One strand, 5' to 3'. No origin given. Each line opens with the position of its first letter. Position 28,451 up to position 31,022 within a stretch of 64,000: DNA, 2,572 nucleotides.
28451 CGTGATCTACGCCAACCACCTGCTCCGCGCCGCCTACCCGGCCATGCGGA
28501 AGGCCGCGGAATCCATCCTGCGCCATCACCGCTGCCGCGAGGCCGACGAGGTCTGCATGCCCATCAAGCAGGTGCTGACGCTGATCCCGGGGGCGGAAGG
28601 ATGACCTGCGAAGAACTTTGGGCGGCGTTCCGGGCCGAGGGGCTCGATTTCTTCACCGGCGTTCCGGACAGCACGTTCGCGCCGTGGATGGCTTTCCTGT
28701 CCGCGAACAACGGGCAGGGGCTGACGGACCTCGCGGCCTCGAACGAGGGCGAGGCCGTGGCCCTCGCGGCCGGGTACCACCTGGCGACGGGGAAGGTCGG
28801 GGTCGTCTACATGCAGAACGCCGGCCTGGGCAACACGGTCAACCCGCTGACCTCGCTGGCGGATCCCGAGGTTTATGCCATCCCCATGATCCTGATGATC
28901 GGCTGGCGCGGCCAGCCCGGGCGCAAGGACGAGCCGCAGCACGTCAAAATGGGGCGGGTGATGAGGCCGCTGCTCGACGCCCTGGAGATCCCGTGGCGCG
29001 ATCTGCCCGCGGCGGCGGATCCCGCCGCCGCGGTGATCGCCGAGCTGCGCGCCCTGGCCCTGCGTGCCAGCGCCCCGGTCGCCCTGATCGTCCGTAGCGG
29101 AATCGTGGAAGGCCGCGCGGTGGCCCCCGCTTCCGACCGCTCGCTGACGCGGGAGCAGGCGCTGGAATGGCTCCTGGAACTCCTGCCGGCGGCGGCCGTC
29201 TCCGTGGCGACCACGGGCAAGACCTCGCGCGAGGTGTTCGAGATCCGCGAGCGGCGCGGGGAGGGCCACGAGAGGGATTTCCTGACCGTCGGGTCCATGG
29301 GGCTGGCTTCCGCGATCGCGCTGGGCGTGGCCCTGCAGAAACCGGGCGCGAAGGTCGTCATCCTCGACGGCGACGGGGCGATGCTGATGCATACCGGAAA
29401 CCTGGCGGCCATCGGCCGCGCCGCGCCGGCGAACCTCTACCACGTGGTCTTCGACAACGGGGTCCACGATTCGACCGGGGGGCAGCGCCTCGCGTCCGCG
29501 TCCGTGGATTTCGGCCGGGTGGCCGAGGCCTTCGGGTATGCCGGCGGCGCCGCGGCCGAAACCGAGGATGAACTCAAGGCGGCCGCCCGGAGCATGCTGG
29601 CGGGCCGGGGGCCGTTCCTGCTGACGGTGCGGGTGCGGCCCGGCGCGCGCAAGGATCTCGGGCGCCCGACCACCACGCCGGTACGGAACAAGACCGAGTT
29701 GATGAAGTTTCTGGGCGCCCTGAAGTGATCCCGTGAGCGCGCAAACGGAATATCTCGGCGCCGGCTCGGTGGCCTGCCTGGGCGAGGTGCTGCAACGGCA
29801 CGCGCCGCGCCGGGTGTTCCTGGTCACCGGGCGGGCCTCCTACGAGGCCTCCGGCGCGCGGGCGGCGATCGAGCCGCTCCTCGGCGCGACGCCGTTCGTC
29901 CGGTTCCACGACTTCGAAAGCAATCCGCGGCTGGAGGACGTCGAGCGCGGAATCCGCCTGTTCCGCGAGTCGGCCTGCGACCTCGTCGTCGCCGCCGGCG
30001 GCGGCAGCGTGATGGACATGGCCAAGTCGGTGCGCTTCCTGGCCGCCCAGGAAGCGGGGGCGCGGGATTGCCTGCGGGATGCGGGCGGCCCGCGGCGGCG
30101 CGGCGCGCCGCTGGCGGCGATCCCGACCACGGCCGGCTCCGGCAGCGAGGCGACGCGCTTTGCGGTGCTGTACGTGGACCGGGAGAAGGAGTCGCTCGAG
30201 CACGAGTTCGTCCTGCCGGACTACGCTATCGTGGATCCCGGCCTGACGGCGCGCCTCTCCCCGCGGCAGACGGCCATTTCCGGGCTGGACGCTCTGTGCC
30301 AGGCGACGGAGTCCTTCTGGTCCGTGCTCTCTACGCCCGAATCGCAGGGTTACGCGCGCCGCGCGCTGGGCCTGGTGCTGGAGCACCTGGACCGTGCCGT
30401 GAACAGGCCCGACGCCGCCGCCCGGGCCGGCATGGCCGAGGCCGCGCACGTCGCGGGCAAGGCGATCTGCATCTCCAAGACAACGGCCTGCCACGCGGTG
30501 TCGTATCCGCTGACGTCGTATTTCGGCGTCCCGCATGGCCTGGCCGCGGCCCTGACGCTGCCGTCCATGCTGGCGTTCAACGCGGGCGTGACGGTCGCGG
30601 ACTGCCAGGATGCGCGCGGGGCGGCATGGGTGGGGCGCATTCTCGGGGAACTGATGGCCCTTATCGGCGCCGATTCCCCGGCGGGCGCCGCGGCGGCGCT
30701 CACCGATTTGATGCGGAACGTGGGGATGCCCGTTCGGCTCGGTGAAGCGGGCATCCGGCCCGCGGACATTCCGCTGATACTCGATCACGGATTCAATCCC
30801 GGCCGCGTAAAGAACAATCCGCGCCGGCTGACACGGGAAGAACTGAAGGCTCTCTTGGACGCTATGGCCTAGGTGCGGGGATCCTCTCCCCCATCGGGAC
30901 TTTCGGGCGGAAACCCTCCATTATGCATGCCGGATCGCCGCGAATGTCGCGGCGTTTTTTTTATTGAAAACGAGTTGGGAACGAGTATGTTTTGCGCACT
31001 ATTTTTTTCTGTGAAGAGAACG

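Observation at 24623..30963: Phosphonate cassette on the glycan operon: TagD-like cytidylyltransferase fused to PepM, Ppd, Fe-ADH, and two Cys-less sulfatase-fold proteins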

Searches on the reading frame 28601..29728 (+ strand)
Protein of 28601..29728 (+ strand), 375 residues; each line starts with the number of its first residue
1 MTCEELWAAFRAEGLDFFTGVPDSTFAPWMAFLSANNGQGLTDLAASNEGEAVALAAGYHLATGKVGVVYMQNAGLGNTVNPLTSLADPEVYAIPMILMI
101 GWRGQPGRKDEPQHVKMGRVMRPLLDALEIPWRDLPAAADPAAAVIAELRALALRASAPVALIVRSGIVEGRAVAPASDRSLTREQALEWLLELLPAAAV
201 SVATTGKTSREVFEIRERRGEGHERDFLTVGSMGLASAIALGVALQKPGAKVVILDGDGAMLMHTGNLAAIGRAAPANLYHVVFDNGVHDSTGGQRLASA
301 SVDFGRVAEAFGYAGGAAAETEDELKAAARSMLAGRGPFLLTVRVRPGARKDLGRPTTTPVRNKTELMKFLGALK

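Call 7: search_protein_families(library=pfam, proteins=[window:28601-29728:+], max_evalue=0.01)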
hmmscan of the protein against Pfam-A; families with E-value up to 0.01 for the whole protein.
window:28601-29728:+ (375 aa): 2 families
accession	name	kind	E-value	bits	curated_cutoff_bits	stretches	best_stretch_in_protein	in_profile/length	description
PF02775.26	TPP_enzyme_C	-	1.2e-17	64.6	21.9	1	226-343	23-151/151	Thiamine pyrophosphate enzyme, C-terminal TPP binding domain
PF02776.23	TPP_enzyme_N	-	9.1e-15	54.9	26.8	1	8-113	9-107/119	Thiamine pyrophosphate enzyme, N-terminal TPP binding domain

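Call 9: search_protein_families(library=ncbifam, proteins=[window:28601-29728:+], max_evalue=0.001)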
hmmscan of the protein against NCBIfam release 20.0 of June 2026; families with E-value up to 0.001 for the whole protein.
window:28601-29728:+ (375 aa): 44 families (the best 25 are shown)
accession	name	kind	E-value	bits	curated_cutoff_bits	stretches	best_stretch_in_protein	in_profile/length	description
TIGR03297.1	Ppyr-DeCO2ase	equivalog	2.2e-135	451.3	312.5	1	14-371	1-360/360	phosphonopyruvate decarboxylase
TIGR03846.1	sulfopy_beta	equivalog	3.1e-32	111.9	221.5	1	184-351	1-162/182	sulfopyruvate decarboxylase subunit beta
NF004813.0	PRK06163.1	equivalog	1.9e-28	99.5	240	1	224-372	50-197/202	hypothetical protein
TIGR03845.1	sulfopyru_alph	equivalog_domain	3.8e-22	78.9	147.95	1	6-165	4-156/160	sulfopyruvate decarboxylase subunit alpha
NF006524.0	PRK08978.1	equivalog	3.9e-15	55.1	738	2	229-346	399-525/548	acetolactate synthase 2 catalytic subunit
TIGR00118.1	acolac_lg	equivalog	4.4e-14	51.9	538.35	2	230-346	409-535/557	biosynthetic-type acetolactate synthase large subunit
NF006052.0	PRK08199.1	subfamily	8.1e-14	50.8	539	1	144-348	330-540/559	thiamine pyrophosphate protein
NF005228.0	PRK06725.1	equivalog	1.7e-12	46.4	991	2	12-101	28-112/571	acetolactate synthase large subunit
NF006016.1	PRK08155.1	equivalog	2.9e-12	45.8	870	1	230-346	408-533/554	acetolactate synthase large subunit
NF004710.0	PRK06048.1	equivalog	5.2e-12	45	976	2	225-346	405-538/561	acetolactate synthase large subunit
NF005651.0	PRK07418.1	subfamily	9.6e-12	43.9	942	2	230-348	434-562/617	acetolactate synthase large subunit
NF006581.0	PRK09107.1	equivalog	1.7e-11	43.2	974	2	230-346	429-554/595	acetolactate synthase 3 large subunit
NF005760.0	PRK07586.1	equivalog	6.9e-10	38.5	363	1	168-344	323-513/514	acetolactate synthase large subunit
NF006378.0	PRK08617.1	equivalog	1.5e-09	36.8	510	1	232-345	418-538/556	acetolactate synthase AlsS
NF005860.0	PRK07789.1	equivalog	1.5e-09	36.7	881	1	47-102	79-132/615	acetolactate synthase large subunit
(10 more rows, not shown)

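Call 90: search_solved_structures(query=window:28601-29728:+, max_evalue=1e-10)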
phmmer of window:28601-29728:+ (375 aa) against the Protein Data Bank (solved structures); distinct sequences matched with E-value up to 1e-10: 2.
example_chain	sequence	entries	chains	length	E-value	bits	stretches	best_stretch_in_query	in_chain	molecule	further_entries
9iz3_B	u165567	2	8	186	1.4e-24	89.8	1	184-360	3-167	Putative phosphonopyruvate decarboxylase beta subunit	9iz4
9iz3_A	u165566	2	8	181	9.4e-17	64.1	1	2-166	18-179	Putative phosphonopyruvate decarboxylase alpha subunit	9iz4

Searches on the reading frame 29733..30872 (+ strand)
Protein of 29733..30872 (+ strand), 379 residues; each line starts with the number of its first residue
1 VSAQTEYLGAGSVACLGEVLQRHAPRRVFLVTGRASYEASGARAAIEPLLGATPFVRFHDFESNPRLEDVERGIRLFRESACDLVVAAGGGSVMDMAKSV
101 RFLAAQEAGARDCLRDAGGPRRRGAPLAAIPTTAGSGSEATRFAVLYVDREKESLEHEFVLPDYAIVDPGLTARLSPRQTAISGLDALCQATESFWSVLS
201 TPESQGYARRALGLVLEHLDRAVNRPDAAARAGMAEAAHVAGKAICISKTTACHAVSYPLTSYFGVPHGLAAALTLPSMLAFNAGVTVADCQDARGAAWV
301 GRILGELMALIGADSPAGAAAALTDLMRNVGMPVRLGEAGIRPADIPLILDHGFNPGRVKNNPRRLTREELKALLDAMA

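Call 7: search_protein_families(library=pfam, proteins=[window:29733-30872:+], max_evalue=0.01)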
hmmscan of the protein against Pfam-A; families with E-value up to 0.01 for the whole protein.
window:29733-30872:+ (379 aa): 3 families
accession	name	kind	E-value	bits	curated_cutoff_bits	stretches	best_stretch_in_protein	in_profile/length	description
PF00465.25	Fe-ADH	-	1.4e-41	142.4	31.3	1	7-169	5-168/168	Iron-containing alcohol dehydrogenase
PF25137.1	ADH_Fe_C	-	1.8e-34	119.6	27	1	180-377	1-192/194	Fe-containing alcohol dehydrogenase family, C-terminal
PF13685.12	Fe-ADH_2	-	2e-11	44.6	28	1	9-103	3-96/149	Iron-containing alcohol dehydrogenase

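Call 9: search_protein_families(library=ncbifam, proteins=[window:29733-30872:+], max_evalue=0.001)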
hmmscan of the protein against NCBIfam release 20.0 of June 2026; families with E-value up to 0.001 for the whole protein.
window:29733-30872:+ (379 aa): 17 families
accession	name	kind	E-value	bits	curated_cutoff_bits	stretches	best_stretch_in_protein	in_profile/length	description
TIGR03405.1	Phn_Fe-ADH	equivalog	6.2e-57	193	423.7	1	8-361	9-351/355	iron-containing alcohol dehydrogenase PsrA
NF041833.1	Fe_ADH_ErcA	equivalog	2.1e-51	175.2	550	1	8-375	13-378/382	alcohol dehydrogenase-like regulatory protein ErcA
NF058672.1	4HyButDHCUPNE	equivalog_domain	1.1e-50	172.9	500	1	8-377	12-376/378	4-hydroxybutyrate dehydrogenase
TIGR02638.1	lactal_redase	equivalog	8.5e-50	169.6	523.15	1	4-374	8-378/379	lactaldehyde reductase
NF053866.1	CholDhdGbsBBac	equivalog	1.1e-46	159.3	550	1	9-373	21-385/392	choline dehydrogenase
NF010378.0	PRK13805.1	equivalog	5.3e-46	156.9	951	1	7-375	466-860/872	bifunctional acetaldehyde-CoA/alcohol dehydrogenase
NF007911.0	PRK10624.1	equivalog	2.3e-45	155.2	537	1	4-376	9-379/382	lactaldehyde reductase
NF011998.0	PRK15454.1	equivalog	3.5e-41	141.2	556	1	9-375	33-391/395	ethanolamine utilization ethanol dehydrogenase EutG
NF007363.0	PRK09860.1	equivalog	4.5e-39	134.7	581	1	58-376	65-380/383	L-threonine dehydrogenase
NF050025.1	SulfAcetaldRedSarD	equivalog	1.7e-38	132.5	700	1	9-377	14-383/385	sulfoacetaldehyde reductase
TIGR04266.1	NDMA_methanol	equivalog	1.3e-26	93.4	625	1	55-337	68-352/420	NDMA-dependent methanol dehydrogenase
NF011717.0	PRK15138.1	equivalog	1.7e-22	80.1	645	1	8-351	14-358/387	alcohol dehydrogenase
NF041822.1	daptide_DH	equivalog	1.1e-15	57.4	300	1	80-241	53-222/363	daptide-type RiPP biosynthesis dehydogenase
NF006941.0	PRK09423.1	subfamily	1.3e-10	40.7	336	1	9-104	14-107/367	glycerol dehydrogenase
NF053832.1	GlycoaldRedHalo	equivalog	4e-05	22.9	550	0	58-173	61-158/363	glycolaldehyde reductase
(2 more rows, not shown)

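Call 89: search_solved_structures(query=window:29733-30872:+, max_evalue=1e-20)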
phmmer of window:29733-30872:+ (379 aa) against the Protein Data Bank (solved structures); distinct sequences matched with E-value up to 1e-20: 31.
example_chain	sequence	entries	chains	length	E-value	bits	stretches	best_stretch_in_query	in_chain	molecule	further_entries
6jko_A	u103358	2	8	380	1.8e-42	149.1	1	29-369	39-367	Methanol dehydrogenase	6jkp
3owo_A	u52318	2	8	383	1.6e-41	146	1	58-374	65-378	Alcohol dehydrogenase 2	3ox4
8zwd_B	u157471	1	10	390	6.8e-38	134.1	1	7-374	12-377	NAD(P)-dependent methanol dehydrogenase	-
8zrl_A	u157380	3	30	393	8e-38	133.9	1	7-373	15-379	NAD-dependent methanol dehydrogenase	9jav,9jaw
1vhd_A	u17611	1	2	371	1.1e-37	133.4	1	25-280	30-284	alcohol dehydrogenase, iron-containing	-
1o2d_A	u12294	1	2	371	1.1e-37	133.4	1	25-280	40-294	Alcohol dehydrogenase, iron-containing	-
3bfj_A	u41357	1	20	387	2.2e-36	129.1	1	6-374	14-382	1,3-propanediol oxidoreductase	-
5yvm_A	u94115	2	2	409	2.6e-33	119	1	8-374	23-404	alcohol dehydrogenase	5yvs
7qnj_AAA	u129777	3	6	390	4.6e-33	118.2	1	4-374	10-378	Lactaldehyde reductase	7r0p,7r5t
7qlg_AAA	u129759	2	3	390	5.7e-33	117.9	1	4-374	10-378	Lactaldehyde reductase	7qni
7qls_AAA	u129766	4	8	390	7e-33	117.6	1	4-374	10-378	Lactaldehyde reductase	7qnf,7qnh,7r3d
5yvr_A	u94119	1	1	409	9.4e-33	117.2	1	8-374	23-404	alcohol dehydrogenase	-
7qlq_AAA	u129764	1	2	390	1.4e-32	116.7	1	4-374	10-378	Lactaldehyde reductase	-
1rrm_A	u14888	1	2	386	1.5e-32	116.5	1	4-374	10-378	Lactaldehyde reductase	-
2bi4_A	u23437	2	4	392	1.6e-32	116.4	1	4-374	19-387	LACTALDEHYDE REDUCTASE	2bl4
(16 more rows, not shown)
